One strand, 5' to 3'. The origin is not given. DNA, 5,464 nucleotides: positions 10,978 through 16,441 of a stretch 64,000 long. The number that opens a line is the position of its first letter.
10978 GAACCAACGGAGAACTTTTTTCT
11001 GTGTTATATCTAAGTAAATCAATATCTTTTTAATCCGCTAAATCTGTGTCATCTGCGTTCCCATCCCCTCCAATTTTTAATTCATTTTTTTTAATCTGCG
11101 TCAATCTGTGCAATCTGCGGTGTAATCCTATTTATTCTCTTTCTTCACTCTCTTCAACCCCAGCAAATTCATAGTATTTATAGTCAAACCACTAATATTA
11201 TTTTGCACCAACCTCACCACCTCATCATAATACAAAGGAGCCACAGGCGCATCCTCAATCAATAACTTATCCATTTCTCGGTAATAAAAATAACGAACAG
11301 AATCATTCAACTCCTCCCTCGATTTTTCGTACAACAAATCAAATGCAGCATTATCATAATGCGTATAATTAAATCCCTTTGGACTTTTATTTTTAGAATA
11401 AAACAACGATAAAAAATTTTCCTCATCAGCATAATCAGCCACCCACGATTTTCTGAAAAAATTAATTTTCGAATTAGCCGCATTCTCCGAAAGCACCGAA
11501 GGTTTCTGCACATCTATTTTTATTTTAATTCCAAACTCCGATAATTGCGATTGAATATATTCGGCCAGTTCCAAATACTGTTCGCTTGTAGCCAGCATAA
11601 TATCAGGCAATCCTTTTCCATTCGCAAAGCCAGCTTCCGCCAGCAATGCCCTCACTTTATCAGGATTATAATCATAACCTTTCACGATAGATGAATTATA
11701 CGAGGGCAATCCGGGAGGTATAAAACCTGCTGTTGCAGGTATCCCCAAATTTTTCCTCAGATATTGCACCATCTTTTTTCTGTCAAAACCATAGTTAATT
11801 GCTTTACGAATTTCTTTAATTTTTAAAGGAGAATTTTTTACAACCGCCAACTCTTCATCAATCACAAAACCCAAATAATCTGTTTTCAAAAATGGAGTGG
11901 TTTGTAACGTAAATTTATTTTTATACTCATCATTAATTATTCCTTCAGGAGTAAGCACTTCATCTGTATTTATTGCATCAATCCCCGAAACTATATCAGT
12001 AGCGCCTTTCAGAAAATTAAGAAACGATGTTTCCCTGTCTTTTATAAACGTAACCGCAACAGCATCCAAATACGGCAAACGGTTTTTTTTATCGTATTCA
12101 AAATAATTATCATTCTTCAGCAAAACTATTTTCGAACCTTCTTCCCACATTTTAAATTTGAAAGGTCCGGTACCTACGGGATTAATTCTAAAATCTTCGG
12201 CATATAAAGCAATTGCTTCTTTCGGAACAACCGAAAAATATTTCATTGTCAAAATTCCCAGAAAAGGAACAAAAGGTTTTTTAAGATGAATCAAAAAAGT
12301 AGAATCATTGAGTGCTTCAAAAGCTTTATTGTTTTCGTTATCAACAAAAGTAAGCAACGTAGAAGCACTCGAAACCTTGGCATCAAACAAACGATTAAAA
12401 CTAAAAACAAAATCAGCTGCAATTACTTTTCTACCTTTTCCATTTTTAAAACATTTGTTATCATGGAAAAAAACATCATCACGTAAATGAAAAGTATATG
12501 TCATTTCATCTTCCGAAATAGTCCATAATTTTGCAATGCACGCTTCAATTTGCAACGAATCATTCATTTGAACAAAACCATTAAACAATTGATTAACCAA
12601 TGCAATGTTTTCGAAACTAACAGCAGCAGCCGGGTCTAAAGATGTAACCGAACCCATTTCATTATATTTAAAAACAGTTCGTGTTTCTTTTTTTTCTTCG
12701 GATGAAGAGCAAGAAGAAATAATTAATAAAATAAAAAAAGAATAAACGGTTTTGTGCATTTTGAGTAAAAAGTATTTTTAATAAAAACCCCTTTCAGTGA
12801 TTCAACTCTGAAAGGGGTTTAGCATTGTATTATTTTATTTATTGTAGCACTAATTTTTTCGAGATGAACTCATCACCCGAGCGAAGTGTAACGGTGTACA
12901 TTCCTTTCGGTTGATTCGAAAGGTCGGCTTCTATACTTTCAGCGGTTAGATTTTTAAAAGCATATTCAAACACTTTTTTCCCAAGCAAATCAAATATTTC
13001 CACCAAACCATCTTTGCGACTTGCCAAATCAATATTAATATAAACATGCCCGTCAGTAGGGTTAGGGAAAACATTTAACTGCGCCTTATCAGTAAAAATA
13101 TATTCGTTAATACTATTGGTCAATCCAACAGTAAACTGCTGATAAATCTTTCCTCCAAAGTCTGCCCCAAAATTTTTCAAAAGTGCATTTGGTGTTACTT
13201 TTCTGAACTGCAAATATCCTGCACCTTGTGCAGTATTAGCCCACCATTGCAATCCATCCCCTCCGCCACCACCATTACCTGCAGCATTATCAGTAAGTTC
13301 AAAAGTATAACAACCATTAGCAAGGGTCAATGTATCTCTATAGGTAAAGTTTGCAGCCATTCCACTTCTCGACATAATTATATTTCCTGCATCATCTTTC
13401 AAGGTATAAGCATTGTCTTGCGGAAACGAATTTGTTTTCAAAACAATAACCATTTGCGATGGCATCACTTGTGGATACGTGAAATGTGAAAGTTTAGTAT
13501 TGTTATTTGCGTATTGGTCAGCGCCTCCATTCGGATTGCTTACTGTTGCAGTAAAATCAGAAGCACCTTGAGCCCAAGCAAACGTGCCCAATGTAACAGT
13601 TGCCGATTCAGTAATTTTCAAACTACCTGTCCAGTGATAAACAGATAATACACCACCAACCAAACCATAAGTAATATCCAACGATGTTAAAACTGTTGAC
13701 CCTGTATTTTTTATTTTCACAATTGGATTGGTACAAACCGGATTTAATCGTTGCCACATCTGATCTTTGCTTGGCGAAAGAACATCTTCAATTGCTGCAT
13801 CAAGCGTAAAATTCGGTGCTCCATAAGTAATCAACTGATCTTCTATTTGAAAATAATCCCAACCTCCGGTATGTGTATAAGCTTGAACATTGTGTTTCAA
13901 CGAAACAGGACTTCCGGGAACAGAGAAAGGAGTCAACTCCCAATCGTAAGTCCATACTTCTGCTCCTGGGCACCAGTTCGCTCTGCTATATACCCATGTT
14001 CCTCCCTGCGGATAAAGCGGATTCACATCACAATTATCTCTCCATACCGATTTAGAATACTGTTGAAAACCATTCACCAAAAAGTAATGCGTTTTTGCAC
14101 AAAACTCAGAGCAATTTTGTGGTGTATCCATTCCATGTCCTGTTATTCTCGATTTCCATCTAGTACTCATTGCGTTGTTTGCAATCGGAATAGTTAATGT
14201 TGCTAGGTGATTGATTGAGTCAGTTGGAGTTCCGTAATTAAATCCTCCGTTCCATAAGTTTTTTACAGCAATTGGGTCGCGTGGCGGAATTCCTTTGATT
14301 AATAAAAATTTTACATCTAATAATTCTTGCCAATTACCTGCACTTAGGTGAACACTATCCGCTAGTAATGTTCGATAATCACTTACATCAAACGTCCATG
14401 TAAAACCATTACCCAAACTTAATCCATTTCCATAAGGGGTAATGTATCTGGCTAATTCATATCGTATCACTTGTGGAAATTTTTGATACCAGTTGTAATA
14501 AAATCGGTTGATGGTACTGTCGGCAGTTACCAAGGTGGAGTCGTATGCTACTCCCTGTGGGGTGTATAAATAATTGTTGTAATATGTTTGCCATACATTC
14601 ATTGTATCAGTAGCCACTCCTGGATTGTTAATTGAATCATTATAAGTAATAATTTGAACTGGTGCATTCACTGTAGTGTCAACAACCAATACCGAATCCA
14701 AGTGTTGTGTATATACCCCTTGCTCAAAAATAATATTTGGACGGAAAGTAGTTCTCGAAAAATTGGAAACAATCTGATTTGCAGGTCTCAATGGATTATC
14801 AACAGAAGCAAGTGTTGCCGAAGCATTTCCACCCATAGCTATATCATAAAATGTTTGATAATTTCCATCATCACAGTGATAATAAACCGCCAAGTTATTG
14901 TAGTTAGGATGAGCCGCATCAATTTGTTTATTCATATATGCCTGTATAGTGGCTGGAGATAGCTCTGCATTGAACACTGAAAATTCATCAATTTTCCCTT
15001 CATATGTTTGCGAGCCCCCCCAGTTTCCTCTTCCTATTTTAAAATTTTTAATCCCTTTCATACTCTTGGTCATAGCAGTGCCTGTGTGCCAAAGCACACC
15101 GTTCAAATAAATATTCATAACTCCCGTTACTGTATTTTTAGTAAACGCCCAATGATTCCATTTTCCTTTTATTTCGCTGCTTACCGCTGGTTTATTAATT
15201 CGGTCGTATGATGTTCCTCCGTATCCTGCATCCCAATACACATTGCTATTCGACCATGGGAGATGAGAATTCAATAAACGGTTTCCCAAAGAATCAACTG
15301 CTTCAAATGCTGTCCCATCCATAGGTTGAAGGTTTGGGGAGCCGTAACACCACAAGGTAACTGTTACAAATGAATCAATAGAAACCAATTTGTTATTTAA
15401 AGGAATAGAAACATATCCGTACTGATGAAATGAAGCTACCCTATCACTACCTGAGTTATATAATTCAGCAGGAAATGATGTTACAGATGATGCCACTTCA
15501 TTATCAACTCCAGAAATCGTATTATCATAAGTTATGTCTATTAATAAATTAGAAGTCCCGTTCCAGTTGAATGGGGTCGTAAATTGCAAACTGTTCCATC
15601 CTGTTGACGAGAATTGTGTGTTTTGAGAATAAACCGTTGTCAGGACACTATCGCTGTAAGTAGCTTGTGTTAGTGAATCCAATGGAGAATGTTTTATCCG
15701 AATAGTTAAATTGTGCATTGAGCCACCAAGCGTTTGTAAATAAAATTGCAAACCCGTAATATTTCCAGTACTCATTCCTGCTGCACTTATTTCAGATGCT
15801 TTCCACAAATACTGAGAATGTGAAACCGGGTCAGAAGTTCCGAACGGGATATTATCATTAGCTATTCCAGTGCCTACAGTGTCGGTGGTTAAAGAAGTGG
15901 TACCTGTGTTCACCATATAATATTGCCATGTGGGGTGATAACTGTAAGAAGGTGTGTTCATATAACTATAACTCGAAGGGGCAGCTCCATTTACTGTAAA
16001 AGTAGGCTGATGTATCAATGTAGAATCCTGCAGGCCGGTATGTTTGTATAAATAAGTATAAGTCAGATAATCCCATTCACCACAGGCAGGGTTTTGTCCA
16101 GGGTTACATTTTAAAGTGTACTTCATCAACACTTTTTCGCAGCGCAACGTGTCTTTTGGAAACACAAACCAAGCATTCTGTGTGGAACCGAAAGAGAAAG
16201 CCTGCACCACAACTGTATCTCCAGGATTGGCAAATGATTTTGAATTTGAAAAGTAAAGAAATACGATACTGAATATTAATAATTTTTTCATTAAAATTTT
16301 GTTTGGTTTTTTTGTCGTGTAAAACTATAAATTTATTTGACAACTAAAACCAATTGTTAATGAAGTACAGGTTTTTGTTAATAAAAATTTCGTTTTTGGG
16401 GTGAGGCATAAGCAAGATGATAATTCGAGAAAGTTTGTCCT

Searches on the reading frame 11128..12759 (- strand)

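Call 81: search_protein_families(library=pfam, proteins=[window:11128-12759:-], max_evalue=0.00001)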
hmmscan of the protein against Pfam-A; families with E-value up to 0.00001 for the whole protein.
window:11128-12759:- (543 aa): 1 family
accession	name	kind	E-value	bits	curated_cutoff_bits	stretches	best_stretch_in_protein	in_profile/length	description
PF00496.27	SBP_bac_5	-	1.8e-79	268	32.4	1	72-459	3-366/368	Bacterial extracellular solute-binding proteins, family 5 Middle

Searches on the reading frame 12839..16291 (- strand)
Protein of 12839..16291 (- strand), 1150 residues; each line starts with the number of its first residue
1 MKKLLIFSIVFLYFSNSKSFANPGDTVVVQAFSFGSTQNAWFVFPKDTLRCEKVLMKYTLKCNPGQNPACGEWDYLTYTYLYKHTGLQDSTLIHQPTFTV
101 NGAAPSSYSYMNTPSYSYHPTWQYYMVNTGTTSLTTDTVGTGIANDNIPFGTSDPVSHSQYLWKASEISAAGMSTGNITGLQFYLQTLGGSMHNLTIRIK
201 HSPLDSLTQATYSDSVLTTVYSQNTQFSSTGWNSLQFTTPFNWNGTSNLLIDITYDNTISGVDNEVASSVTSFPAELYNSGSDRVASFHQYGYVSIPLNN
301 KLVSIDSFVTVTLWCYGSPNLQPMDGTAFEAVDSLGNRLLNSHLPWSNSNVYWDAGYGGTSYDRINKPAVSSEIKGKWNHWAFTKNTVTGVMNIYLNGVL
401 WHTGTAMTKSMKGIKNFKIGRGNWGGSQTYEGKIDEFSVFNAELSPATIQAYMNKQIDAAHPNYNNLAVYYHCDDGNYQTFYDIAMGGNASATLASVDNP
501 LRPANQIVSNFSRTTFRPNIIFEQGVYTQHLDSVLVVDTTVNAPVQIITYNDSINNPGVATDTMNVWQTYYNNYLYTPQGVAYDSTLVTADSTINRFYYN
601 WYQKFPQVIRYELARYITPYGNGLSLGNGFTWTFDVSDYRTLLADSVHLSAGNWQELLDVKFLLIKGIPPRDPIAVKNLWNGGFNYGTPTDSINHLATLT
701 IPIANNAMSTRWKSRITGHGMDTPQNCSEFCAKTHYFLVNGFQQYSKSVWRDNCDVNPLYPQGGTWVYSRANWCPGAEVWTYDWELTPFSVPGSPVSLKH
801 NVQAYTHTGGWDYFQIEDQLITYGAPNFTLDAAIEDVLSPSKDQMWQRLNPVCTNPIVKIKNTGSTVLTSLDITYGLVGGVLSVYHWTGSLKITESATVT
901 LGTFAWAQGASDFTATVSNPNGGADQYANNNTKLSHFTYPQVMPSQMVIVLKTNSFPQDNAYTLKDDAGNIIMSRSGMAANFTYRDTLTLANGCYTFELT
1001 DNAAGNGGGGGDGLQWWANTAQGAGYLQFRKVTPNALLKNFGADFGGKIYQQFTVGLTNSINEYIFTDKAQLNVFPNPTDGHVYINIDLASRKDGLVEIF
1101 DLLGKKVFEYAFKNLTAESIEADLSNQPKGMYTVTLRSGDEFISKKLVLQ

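Call 29: search_protein_families(library=pfam, proteins=[window:12839-16291:-], max_evalue=5)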
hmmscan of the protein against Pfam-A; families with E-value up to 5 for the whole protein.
window:12839-16291:- (1150 aa): 6 families
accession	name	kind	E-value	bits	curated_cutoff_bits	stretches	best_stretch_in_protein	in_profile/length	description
PF09113.15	N-glycanase_C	-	5.5e-18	65.6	25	1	697-788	11-108/140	Peptide-N-glycosidase F, C terminal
PF13385.13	Laminin_G_3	-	3.1e-16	60.3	27.6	1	291-450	4-151/151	Concanavalin A-like lectin/glucanases superfamily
PF18962.6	Por_Secre_tail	-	4.8e-14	52.9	27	1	1074-1148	1-74/75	Secretion system C-terminal sorting domain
PF02973.23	Sialidase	-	8.2e-05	22.6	26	1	381-451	108-183/189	Sialidase, N-terminal domain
PF11589.14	DUF3244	-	0.012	16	25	1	1085-1139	31-86/96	Domain of unknown function (DUF3244)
PF00354.24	Pentaxin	-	0.026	14.6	25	1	370-454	77-168/194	Pentaxin family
